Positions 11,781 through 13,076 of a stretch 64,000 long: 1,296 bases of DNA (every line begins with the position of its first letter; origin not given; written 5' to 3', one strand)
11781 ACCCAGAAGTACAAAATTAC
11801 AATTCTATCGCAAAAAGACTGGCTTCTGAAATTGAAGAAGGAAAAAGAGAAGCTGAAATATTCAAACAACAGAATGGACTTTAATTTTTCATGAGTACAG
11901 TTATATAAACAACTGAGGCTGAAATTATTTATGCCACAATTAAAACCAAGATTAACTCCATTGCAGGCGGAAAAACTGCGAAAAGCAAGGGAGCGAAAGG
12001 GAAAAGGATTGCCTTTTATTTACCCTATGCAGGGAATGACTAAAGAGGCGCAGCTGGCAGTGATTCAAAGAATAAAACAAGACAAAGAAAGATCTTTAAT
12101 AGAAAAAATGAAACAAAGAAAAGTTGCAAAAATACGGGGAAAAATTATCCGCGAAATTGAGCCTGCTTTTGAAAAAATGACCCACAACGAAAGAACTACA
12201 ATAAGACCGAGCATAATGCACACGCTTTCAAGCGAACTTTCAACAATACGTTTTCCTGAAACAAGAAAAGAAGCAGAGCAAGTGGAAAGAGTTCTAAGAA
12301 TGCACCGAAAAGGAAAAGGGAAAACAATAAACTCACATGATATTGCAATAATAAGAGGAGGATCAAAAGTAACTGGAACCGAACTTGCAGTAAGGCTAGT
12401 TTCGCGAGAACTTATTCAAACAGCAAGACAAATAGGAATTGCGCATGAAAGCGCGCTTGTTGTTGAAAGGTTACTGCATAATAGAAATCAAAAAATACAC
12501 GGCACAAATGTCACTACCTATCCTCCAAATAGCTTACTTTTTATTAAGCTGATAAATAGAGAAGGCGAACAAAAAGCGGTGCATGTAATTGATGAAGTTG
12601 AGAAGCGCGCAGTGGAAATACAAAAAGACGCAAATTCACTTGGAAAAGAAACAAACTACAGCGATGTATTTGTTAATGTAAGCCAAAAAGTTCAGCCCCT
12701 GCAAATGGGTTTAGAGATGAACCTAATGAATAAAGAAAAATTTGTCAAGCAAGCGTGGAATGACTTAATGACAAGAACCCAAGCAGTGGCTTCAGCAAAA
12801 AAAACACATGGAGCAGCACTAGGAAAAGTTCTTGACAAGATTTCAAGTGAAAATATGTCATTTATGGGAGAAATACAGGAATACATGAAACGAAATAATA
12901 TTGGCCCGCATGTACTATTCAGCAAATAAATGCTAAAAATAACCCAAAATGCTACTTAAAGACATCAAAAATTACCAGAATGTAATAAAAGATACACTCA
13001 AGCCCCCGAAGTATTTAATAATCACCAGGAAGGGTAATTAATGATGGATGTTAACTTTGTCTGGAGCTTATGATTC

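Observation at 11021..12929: Tandem pair of lineage-specific basic paralogs (family A) between LysRS and tRNA-Trp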

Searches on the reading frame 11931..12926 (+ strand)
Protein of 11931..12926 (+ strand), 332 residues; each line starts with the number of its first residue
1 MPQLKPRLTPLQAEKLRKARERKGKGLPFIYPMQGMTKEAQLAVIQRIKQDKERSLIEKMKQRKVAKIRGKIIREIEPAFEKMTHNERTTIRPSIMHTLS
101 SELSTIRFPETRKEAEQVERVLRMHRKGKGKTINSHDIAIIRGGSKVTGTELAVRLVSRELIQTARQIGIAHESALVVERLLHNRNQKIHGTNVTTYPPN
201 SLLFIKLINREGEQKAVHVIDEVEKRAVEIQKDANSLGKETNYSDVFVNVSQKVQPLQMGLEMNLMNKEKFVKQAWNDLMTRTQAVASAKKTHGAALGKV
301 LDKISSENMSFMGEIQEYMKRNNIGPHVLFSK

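Call 5: search_protein_families(library=pfam, proteins=[window:11931-12926:+], max_evalue=1)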
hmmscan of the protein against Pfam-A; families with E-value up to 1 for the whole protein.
window:11931-12926:+ (332 aa): 3 families
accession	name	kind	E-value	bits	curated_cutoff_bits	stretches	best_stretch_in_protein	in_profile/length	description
PF12161.14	HsdM_N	-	0.0087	17.1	24.5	1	202-323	28-118/135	HsdM N-terminal domain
PF09885.14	DUF2112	-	0.1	12.9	25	1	193-237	2-45/143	Uncharacterized protein conserved in archaea (DUF2112)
PF08393.18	DHC_N2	-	0.48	9.7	31.9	1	219-303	37-123/403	Dynein heavy chain, N-terminal region 2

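Call 8: find_homologous_proteins(query=window:11931-12926:+, max_evalue=0.01)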
Query window:11931-12926:+ (332 aa): 2 proteins with E <= 0.01 among 1720 candidates.
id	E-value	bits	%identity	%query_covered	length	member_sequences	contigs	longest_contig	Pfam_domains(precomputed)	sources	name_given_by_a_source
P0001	2.4e-208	708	100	100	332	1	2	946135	-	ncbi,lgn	-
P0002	3.0e-89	318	47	100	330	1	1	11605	-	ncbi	-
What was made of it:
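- The genome looks small (946-kb contig, call 8).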

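Call 10: find_encoding_contigs(protein=P0002, flank=10000)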
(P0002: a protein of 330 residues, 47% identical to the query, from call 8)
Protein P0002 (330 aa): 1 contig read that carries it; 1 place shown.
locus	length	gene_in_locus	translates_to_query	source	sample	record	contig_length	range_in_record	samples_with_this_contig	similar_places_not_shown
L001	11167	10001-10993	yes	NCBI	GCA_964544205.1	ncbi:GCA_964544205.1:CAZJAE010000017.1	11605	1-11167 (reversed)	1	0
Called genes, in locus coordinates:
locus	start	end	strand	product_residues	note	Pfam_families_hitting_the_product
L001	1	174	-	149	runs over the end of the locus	-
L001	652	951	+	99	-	-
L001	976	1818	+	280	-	-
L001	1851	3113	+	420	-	PF08495:FIST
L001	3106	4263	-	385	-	PF00890:FAD_binding_2 (weak), PF01266:DAO (faint), PF01494:FAD_binding_3 (weak), PF22578:GGR_cat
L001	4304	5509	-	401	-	PF00890:FAD_binding_2 (weak), PF01266:DAO (faint), PF01946:Thi4 (faint), PF03486:HI0933_like, PF07992:Pyr_redox_2, PF12831:FAD_oxidored, PF13450:NAD_binding_8 (weak), PF01494:FAD_binding_3 (weak), +1 more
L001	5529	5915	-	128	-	PF27410:AF0774 (weak)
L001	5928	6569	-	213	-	-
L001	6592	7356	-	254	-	PF13481:AAA_25 (weak), PF23442:DUF7125 (faint), PF06745:ATPase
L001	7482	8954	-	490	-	PF01336:tRNA_anti-codon, PF00152:tRNA-synt_2, PF01409:tRNA-synt_2d (faint)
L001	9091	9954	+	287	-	-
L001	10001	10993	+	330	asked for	-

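Call 12: find_encoding_contigs(protein=P0001, flank=10000, max_places=4)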
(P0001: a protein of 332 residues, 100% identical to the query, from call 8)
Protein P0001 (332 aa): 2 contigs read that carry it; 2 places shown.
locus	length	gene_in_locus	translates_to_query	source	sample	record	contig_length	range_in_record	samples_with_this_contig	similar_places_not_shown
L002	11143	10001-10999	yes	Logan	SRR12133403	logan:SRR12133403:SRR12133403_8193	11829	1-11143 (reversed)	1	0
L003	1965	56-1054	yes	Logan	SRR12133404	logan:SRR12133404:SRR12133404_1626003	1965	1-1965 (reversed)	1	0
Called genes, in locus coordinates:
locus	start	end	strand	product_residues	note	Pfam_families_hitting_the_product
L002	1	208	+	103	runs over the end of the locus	-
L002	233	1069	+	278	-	-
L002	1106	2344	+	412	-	PF08495:FIST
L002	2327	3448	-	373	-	PF00890:FAD_binding_2, PF01266:DAO (faint), PF03486:HI0933_like (weak), PF07992:Pyr_redox_2, PF12831:FAD_oxidored (faint), PF13450:NAD_binding_8 (faint), PF01494:FAD_binding_3 (weak), PF22578:GGR_cat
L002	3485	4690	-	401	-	PF00890:FAD_binding_2 (weak), PF01266:DAO (faint), PF01494:FAD_binding_3, PF01946:Thi4 (faint), PF03486:HI0933_like (weak), PF07992:Pyr_redox_2, PF12831:FAD_oxidored, PF13450:NAD_binding_8 (weak), +1 more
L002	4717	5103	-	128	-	PF27410:AF0774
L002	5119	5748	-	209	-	-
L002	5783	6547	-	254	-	PF13481:AAA_25 (weak), PF23442:DUF7125 (faint), PF06745:ATPase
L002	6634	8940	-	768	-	PF00133:tRNA-synt_1 (faint), PF01921:tRNA-synt_1f, PF01406:tRNA-synt_1e (faint), PF09334:tRNA-synt_1g (faint), PF03483:B3_4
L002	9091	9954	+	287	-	-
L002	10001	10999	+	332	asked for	-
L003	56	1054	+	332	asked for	-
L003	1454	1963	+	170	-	?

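Call 17: search_protein_families(library=ncbifam, proteins=[window:11931-12926:+], max_evalue=1)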
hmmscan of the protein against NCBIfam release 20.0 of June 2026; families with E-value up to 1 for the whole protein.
window:11931-12926:+ (332 aa): 0 families

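Call 18: search_protein_families(library=phrogs, proteins=[window:11931-12926:+], max_evalue=1)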
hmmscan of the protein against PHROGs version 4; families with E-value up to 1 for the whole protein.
window:11931-12926:+ (332 aa): 1 family
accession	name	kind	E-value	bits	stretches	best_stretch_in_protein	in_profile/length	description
phrog_12924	-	unknown function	0.29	12.6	0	270-324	35-89/97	-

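Call 20: find_related_loci(query=A1, collection=genome_contigs, flank=10000)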
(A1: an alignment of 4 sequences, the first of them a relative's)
Query A1 (332 aa) in genome_contigs; peptide patterns used: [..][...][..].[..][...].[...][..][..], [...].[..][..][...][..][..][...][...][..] (x = any residue, [..] = any of these).
276 stretches matched a pattern; 1 encode a relative of the query (tblastn E <= 1e-3); 1 distinct loci.
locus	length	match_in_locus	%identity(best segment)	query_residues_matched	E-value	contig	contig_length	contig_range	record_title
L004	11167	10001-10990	47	1-332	9e-100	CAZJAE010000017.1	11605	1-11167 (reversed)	MAG TPA_asm: uncultured archaeon isolate binchicken_co115_24 genome assembly, contig: NODE_8432_length_11605_cov_4.19532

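Call 21: predict_structure(alignment_id=A1)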
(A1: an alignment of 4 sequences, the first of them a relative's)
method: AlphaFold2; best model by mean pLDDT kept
length: 332 residues; sequences in the alignment: 4
mean_pLDDT: 72.4   pTM: 0.56
mean pLDDT of the five models: 72.4, 69.1, 66.5, 66.2, 44.1
residues with pLDDT >= 90: 46; 70-90: 139; 50-70: 109; < 50: 38
segments of 3 or more residues with pLDDT < 50: 1-6, 20-34, 106-109, 143-145, 239-244
pLDDT, mean of each block of 10 residues (from residue 1): 47 59 44 55 64 64 66 76 81 72 54 63 65 53 53 73 84 84 75 84 92 89 84 65 53 76 87 93 91 78 90 93 84 58
secondary structure, 60 per line:
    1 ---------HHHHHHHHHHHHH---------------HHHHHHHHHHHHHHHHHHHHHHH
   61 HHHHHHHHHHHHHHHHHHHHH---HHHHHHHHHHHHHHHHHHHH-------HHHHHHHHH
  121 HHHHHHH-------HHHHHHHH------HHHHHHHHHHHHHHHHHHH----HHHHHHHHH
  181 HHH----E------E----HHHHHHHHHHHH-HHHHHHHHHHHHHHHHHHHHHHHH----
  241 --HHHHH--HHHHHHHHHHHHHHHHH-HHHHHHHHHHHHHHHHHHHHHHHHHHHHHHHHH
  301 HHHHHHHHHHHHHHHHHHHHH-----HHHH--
elements in order: H10-22 H38-81 H85-104 H112-127 H135-142 H149-167 H172-183 H200-211 H213-236 H243-247 H250-266 H268-321 H327-330
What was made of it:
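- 11931..12929 (+): Family A copy 2 (A2), 332 aa, pI 10.2, net +25. This is the long form, with an extra helical insert of about 45 residues (about residues 50-113). AF2 with 4 sequences gives pLDDT 72, all-alpha (call 21).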

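Call 23: search_protein_representatives(alignment_id=A1)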
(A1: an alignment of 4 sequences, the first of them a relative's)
Query: 4 sequences, 330 profile positions. Proteins with E-value up to 0.001 (for the whole library): 37; up to 1e-10: 27; up to 1e-30: 5. The best 37 are listed.
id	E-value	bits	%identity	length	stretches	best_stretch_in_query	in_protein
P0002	2.1e-161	553.2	-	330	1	1-330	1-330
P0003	1.2e-122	425.8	-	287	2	114-323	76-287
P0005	6.7e-101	354.4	-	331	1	1-328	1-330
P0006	1.2e-68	248.3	-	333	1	1-326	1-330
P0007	6.4e-53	196.7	-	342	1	7-326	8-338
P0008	2.5e-29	119.1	-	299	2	103-326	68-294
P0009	7.1e-29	117.6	-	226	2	132-302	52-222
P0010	9.1e-28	114.0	-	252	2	115-323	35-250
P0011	5.2e-26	108.2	-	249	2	120-321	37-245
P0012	6.1e-24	101.4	-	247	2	115-323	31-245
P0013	2.6e-23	99.3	-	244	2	119-319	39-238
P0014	1.9e-22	96.5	-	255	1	116-323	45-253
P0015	2.6e-22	96.0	-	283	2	118-323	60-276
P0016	8.0e-20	87.9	-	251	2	118-320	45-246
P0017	4.3e-19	85.5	-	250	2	114-314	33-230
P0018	2.7e-18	82.9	-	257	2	133-321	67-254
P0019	2.2e-17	79.8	-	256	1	115-321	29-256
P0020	5.2e-17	78.6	-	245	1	113-323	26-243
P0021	9.6e-17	77.8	-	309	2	113-320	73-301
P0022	1.0e-16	77.7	-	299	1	146-324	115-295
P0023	5.8e-16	75.2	-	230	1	115-320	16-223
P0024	9.5e-16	74.5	-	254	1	118-289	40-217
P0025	2.3e-14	70.0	-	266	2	117-316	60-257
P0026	1.1e-13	67.7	-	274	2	129-312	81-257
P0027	1.1e-12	64.5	-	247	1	121-321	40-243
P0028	3.5e-12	62.7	-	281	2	130-314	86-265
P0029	6.3e-11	58.6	-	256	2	131-322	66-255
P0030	1.3e-10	57.6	-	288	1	109-290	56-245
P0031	1.3e-09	54.3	-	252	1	111-321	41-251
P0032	2.0e-09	53.7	-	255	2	127-321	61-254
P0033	2.5e-08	50.1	-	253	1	96-323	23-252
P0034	3.3e-08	49.7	-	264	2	134-321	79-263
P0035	7.1e-07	45.3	-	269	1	132-323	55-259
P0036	9.8e-07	44.9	-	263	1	140-323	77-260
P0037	8.1e-06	41.8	-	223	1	136-319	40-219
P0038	2.6e-05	40.2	-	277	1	106-299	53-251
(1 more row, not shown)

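Call 28: find_homologous_proteins(query=A2, max_evalue=0.001)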
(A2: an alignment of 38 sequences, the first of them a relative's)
Query A2 (38 sequences) (332 aa, profile of the alignment): 4 proteins with E <= 0.001 among 6959 candidates.
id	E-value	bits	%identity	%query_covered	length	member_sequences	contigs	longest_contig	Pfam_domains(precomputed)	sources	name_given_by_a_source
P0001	2.9e-65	238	100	100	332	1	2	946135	-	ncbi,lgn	-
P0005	7.0e-64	234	47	100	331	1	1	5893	-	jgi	jgi:hypothetical protein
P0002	8.0e-64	233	47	100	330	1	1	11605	-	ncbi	-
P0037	3.3e-40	156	23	23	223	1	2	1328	-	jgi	jgi:hypothetical protein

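Call 29: search_solved_structures(query=A2, max_evalue=10, show_alignments=2)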
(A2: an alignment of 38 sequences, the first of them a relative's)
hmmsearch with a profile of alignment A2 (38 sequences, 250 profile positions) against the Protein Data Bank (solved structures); distinct sequences matched with E-value up to 10: 2.
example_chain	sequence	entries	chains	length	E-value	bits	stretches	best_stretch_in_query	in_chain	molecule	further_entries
8erw_A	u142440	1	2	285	6e-07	32.3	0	126-151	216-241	C2HR4_8r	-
8qai_A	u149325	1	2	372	6.3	9.4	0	137-216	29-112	sc-CC-7-LI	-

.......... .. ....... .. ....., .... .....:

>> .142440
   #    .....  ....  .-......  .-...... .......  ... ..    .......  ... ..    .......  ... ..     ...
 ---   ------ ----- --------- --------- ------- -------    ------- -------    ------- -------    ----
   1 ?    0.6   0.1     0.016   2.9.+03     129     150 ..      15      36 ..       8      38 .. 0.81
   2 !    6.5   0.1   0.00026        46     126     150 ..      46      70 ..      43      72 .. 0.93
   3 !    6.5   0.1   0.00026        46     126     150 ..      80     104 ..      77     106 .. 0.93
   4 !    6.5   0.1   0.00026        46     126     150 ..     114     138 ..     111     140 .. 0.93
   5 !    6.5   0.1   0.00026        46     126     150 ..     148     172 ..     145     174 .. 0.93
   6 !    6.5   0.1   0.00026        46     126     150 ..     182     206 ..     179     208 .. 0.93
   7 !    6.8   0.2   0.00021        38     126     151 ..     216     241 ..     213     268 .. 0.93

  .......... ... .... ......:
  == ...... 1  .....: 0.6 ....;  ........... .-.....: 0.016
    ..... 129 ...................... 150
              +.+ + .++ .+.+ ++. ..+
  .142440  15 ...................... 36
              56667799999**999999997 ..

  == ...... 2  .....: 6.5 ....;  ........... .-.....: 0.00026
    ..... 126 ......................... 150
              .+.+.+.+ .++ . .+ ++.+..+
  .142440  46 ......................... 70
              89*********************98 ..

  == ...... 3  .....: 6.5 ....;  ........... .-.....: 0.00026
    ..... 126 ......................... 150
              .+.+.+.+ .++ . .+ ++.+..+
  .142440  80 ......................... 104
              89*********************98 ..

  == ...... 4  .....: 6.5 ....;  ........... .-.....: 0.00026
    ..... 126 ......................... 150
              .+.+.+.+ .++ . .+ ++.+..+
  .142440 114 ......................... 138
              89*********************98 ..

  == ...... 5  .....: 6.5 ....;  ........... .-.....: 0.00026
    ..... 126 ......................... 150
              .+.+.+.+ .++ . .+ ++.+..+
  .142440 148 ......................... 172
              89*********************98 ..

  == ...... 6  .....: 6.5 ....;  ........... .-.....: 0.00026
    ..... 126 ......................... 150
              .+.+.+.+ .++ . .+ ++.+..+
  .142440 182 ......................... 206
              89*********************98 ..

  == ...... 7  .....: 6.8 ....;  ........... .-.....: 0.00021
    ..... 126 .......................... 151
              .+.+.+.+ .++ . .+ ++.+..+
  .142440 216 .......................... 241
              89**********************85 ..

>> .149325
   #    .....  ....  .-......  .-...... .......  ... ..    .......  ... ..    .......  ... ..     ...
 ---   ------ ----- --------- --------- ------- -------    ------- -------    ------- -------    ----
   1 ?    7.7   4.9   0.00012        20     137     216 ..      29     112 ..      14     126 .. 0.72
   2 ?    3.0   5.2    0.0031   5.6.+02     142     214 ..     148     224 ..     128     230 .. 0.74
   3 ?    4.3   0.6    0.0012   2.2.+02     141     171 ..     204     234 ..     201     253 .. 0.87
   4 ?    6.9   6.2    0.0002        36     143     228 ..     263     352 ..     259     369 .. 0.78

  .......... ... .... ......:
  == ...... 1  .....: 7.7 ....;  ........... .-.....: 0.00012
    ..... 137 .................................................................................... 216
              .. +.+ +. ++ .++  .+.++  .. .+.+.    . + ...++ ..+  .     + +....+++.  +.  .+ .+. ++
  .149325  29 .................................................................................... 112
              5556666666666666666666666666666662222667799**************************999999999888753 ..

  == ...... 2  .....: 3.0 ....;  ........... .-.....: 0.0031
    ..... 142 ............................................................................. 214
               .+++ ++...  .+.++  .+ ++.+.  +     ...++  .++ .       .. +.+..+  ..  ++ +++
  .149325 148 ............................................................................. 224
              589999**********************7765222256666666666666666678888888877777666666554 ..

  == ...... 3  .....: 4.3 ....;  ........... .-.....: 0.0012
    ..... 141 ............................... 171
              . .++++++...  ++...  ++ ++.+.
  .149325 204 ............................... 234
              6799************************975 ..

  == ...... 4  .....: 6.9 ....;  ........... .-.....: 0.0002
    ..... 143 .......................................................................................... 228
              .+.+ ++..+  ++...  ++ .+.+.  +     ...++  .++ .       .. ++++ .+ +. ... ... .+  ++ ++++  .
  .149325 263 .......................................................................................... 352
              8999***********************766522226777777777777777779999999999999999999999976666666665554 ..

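Call 30: fold_search(model_id=the predicted structure, library=pdb)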
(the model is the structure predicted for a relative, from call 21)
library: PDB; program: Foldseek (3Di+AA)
matches with E <= 10: 525; with E <= 0.001: 0
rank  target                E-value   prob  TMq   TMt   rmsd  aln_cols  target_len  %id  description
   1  6w2v_A                2.8e-01  0.35  0.15  0.21  14.5       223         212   11  Junction 23, DHR14-DHR18 (released 2020-04-15)
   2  6w2v_B                3.5e-01  0.28  0.16  0.21  13.2       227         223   10  Junction 23, DHR14-DHR18 (released 2020-04-15)
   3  6vfk_B                3.6e-01  0.25  0.18  0.22  20.9       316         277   13  De novo designed tetrahedral nanoparticle T33_dn10 displaying 4 copies of BG505-SOSIP trimer on the surface (released 2020-07-22)
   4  5cwq                  4.0e-01  0.44  0.20  0.27  16.3       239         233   13  Crystal structure of de novo designed helical repeat protein DHR81 (released 2015-12-16)
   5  6xns_B                4.2e-01  0.23  0.18  0.17  20.9       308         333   10  C3_crown-05 (released 2020-12-23)
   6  8g9j                  4.8e-01  0.28  0.18  0.26  15.4       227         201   12  Geometrically programmable nanomaterial construction using regularized protein building blocks (released 2024-03-13)
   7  2d4c_A                4.8e-01  0.07  0.09  0.13  30.1       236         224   14  Crystal structure of the endophilin BAR domain mutant (released 2006-07-11)
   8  3vty_A                5.5e-01  0.10  0.10  0.16  16.6       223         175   10  Crystal structure of MamA (released 2012-10-31)
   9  3ez0_C                6.3e-01  0.20  0.16  0.22  18.6       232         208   12  Crystal structure of protein of unknown function with ferritin-like fold (YP_832262.1) from Arthrobacter sp. FB24 at 2 (released 2008-11-25)
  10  2w2d_D                6.3e-01  0.14  0.13  0.11  24.4       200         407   12  Crystal Structure of a Catalytically Active, Non-toxic Endopeptidase Derivative of Clostridium botulinum Toxin A (released 2009-03-24)
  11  7k84_A                6.3e-01  0.14  0.12  0.05  24.8       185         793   12  Crystal structure of BoNT/E LC-HN domain in complex with VHH JLE-E5 (released 2020-10-14)
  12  6xns_D                6.6e-01  0.25  0.19  0.19  21.3       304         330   10  C3_crown-05 (released 2020-12-23)
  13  5cwl_A                6.6e-01  0.18  0.14  0.21  16.4       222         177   14  Crystal structure of de novo designed helical repeat protein DHR54 (released 2015-12-16)
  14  5cwl_B                6.6e-01  0.14  0.13  0.20  15.4       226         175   14  Crystal structure of de novo designed helical repeat protein DHR54 (released 2015-12-16)
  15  9pff_O                6.6e-01  0.09  0.13  0.14  22.9       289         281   11  Min22bin20S complex (NSF-alphaSNAP-2:2 syntaxin-1a H3:SNAP-25 SN1), non-hydrolyzing, class 27 (released 2025-08-06)
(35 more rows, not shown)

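Call 32: find_encoding_contigs(protein=P0005, flank=10000)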
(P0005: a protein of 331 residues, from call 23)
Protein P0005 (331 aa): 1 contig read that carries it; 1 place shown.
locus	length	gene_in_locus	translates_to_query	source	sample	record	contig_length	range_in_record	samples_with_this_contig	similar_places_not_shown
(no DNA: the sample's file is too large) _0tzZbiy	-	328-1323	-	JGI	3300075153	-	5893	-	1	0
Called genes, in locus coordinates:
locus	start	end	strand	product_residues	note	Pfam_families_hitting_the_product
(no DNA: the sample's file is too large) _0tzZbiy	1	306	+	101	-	?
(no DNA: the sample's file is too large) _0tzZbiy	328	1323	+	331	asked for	-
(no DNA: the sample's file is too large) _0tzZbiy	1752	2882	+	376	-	PF00579:tRNA-synt_1b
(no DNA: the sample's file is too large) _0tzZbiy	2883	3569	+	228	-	-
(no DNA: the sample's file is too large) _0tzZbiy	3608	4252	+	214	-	-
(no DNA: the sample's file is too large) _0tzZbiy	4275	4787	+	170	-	PF13302:Acetyltransf_3, PF13420:Acetyltransf_4, PF00583:Acetyltransf_1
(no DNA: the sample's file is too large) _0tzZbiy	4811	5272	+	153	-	PF13420:Acetyltransf_4 (weak), PF00583:Acetyltransf_1, PF13673:Acetyltransf_10, PF08445:FR47 (faint), PF13508:Acetyltransf_7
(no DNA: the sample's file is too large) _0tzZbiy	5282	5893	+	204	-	?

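Call 33: find_encoding_contigs(protein=P0010, flank=10000)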
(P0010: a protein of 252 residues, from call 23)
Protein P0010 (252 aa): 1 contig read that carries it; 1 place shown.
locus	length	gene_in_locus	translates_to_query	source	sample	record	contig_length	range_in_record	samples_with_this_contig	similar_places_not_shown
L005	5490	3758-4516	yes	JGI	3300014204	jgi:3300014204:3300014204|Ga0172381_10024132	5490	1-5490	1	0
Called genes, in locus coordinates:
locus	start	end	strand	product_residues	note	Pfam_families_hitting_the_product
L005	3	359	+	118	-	?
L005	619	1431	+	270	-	-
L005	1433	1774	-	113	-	PF25212:HVO_A0114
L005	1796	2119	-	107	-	PF24839:DUF7718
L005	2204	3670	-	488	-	PF01336:tRNA_anti-codon, PF00152:tRNA-synt_2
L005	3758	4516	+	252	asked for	-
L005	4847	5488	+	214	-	?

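Call 34: find_encoding_contigs(protein=P0013, flank=10000, max_places=3)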
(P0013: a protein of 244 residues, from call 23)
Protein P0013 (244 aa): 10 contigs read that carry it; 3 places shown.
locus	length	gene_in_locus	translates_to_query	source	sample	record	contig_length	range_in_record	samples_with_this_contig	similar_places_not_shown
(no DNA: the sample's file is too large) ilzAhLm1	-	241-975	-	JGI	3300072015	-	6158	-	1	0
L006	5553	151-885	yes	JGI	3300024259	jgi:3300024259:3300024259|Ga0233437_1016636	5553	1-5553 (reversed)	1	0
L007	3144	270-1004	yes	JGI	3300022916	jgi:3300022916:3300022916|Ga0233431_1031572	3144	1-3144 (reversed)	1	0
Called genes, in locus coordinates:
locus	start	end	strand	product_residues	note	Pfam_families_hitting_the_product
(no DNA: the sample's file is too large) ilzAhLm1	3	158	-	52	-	?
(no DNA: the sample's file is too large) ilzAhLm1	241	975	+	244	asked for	-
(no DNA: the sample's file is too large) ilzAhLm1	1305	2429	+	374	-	PF00579:tRNA-synt_1b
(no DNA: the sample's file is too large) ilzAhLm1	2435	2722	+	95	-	-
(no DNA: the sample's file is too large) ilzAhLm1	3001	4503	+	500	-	PF18490:tRNA_bind_4, PF00587:tRNA-synt_2b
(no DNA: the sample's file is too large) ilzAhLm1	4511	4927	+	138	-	PF05014:Nuc_deoxyrib_tr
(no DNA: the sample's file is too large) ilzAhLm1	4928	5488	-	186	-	PF02830:V4R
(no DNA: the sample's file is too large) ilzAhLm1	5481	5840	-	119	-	-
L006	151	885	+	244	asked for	-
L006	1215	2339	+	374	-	PF00579:tRNA-synt_1b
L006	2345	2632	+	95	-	-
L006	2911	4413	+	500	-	PF18490:tRNA_bind_4, PF00587:tRNA-synt_2b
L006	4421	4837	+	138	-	PF05014:Nuc_deoxyrib_tr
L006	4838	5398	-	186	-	PF02830:V4R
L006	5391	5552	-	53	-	?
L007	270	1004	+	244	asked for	-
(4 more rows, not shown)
